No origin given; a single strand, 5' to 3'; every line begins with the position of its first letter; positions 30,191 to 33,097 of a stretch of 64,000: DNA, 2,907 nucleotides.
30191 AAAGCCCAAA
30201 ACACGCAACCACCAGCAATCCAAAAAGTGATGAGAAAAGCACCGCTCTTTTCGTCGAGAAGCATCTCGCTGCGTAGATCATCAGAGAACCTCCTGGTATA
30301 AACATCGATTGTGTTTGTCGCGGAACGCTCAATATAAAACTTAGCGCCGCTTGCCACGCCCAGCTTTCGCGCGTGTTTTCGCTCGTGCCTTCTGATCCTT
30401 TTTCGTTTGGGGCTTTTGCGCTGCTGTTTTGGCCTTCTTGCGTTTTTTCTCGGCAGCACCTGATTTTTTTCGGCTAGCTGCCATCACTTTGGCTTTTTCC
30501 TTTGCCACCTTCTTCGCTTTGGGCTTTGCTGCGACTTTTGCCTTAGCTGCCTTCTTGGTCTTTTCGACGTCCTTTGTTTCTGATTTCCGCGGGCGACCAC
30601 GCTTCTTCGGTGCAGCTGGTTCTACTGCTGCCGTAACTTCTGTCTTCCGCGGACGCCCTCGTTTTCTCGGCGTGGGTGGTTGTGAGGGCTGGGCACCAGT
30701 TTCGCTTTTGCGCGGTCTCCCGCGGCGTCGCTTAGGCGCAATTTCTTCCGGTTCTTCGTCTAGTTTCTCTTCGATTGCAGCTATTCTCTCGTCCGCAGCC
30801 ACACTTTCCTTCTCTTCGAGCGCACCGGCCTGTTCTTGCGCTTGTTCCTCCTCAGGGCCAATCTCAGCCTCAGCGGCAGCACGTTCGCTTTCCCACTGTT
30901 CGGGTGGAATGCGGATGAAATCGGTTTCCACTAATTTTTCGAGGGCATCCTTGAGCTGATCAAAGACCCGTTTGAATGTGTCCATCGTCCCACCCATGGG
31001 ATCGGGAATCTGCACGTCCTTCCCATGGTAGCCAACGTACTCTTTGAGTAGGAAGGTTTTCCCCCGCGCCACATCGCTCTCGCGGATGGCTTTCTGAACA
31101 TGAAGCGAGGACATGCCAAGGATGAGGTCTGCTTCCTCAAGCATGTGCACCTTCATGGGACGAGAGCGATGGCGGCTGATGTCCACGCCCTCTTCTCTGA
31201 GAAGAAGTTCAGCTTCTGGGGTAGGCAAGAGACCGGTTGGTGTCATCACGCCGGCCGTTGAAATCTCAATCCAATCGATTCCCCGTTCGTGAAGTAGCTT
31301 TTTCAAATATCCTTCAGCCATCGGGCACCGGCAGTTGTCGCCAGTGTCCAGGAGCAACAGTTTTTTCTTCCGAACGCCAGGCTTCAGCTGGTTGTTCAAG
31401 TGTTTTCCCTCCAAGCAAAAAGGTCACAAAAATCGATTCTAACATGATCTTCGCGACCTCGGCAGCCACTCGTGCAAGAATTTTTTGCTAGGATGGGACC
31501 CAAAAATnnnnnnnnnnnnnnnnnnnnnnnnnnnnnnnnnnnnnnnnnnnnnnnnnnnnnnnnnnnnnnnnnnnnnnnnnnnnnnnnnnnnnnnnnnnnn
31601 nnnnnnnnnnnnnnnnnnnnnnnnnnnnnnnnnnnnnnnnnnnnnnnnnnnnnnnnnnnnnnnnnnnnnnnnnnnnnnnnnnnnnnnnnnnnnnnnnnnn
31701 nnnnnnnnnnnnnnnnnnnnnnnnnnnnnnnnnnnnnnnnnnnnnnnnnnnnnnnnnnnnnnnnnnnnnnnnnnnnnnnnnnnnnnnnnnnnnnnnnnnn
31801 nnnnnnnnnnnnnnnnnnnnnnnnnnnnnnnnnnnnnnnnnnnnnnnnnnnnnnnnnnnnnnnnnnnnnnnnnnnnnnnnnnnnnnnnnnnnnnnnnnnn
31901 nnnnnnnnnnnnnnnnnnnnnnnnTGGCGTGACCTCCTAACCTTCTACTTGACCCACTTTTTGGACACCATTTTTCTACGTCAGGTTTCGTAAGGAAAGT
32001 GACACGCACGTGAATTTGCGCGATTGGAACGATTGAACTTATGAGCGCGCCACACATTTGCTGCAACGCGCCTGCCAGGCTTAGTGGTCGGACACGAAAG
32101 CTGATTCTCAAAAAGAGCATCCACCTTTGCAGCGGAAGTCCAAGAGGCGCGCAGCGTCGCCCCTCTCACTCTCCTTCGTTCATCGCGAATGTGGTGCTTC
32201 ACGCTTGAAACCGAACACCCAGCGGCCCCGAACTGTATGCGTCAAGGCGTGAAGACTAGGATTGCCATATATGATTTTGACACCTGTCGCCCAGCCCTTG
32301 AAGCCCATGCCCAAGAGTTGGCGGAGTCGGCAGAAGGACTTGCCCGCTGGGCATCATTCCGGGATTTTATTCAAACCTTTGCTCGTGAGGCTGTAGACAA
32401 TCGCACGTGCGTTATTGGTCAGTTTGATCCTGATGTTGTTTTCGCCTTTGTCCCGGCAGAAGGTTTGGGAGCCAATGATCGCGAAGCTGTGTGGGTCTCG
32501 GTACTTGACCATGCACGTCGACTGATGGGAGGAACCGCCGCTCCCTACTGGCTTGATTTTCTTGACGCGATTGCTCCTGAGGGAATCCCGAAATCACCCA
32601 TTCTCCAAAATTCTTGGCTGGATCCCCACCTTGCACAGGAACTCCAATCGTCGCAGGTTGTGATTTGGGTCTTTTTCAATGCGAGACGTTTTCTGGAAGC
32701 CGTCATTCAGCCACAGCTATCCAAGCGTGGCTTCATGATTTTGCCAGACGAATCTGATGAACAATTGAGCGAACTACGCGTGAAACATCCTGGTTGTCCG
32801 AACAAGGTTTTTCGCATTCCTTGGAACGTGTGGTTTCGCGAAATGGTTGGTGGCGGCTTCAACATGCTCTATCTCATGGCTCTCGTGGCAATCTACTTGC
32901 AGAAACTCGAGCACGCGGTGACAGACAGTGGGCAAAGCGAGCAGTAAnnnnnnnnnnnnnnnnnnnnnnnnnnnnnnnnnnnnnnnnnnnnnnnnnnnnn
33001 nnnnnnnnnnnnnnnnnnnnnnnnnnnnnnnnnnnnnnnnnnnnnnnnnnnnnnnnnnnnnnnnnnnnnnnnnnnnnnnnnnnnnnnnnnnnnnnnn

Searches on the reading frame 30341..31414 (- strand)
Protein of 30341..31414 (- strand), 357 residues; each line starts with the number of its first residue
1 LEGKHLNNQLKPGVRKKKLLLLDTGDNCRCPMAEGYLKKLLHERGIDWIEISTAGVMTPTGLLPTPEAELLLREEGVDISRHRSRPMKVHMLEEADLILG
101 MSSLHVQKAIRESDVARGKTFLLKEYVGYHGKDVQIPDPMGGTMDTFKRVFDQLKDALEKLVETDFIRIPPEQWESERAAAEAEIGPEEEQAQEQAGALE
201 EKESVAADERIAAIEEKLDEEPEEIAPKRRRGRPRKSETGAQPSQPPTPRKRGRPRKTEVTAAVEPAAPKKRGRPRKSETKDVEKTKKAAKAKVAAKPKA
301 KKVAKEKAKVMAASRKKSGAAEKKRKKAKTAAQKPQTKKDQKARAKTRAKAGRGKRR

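Call 16: search_protein_families(library=pfam, proteins=[window:30341-31414:-], max_evalue=0.001)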
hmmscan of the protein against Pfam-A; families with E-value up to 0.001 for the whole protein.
window:30341-31414:- (357 aa): 2 families
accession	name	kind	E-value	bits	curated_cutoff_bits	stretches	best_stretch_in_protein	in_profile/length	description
PF01451.26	LMWPc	-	1.1e-25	90.9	23.2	1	24-161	6-143/144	Low molecular weight phosphotyrosine protein phosphatase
PF02178.24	AT_hook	-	5.8e-06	26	17.4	0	249-259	1-11/13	AT hook motif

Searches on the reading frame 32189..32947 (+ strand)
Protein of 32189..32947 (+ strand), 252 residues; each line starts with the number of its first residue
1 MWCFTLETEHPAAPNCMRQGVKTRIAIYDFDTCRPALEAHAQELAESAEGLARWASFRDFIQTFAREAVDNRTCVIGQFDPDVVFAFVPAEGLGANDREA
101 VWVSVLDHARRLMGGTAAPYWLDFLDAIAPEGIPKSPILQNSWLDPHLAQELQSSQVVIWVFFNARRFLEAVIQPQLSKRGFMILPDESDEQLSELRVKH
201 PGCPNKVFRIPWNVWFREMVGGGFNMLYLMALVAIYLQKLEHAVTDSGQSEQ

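Call 6: search_protein_families(library=pfam, proteins=[window:32189-32947:+], max_evalue=0.01)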
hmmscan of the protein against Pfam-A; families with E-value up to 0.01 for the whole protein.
window:32189-32947:+ (252 aa): 0 families

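Call 14: search_protein_families(library=ncbifam, proteins=[window:32189-32947:+], max_evalue=0.01)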
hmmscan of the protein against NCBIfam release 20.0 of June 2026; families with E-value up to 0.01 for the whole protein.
window:32189-32947:+ (252 aa): 0 families

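Call 61: search_protein_families(library=pfam, proteins=[window:32189-32947:+], max_evalue=1)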
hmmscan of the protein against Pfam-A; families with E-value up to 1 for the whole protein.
window:32189-32947:+ (252 aa): 1 family
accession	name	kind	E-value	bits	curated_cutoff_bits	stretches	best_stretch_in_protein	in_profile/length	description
PF04068.21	Fer4_RLI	-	0.087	13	23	1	23-35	1-13/35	Possible Fer4-like domain in RNase L inhibitor, RLI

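Call 79: search_solved_structures(query=window:32189-32944:+, max_evalue=1)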
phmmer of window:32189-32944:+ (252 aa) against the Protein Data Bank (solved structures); distinct sequences matched with E-value up to 1: 5.
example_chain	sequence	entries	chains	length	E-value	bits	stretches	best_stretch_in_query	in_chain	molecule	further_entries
7fgb_A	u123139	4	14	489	0.079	15.4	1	167-244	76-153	toad NA | toad NA (ZMR) | toad NA (OSE)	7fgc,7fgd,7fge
3rc9_A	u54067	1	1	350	0.25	13.8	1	7-90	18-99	Sugar 3-ketoreductase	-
3rc7_A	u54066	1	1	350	0.26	13.7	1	7-90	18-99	Sugar 3-ketoreductase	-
3rbv_A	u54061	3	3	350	0.26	13.7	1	7-90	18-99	Sugar 3-ketoreductase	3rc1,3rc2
3rcb_A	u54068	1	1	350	0.26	13.7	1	7-90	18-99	Sugar 3-ketoreductase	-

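Call 89: predict_structure(protein=window:32189-32944:+)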
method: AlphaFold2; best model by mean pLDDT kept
length: 252 residues; sequences in the alignment: 1
mean_pLDDT: 51.4   pTM: 0.53
mean pLDDT of the five models: 51.4, 48.8, 46.5, 45.6, 42.9
residues with pLDDT >= 90: 0; 70-90: 39; 50-70: 91; < 50: 122
segments of 3 or more residues with pLDDT < 50: 1-38, 119-154, 212-252
pLDDT, mean of each block of 10 residues (from residue 1): 36 30 36 47 56 62 76 80 71 59 69 60 30 34 40 56 59 55 65 61 67 40 37 36 31 27
secondary structure, 60 per line:
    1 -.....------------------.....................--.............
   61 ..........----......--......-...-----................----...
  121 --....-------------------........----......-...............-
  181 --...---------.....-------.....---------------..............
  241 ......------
elements in order: E2-6 E25-29 H30-45 H48-70 E75-80 E83-88 H98-113 E118-120 H123-126 H146-153 E158-163 H165-179 E183-185 E195-199 E207-211 H227-246
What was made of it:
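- Tried and rejected: AF2 of the 252-aa neighbour was also unusable (pLDDT 51.4, call 89).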
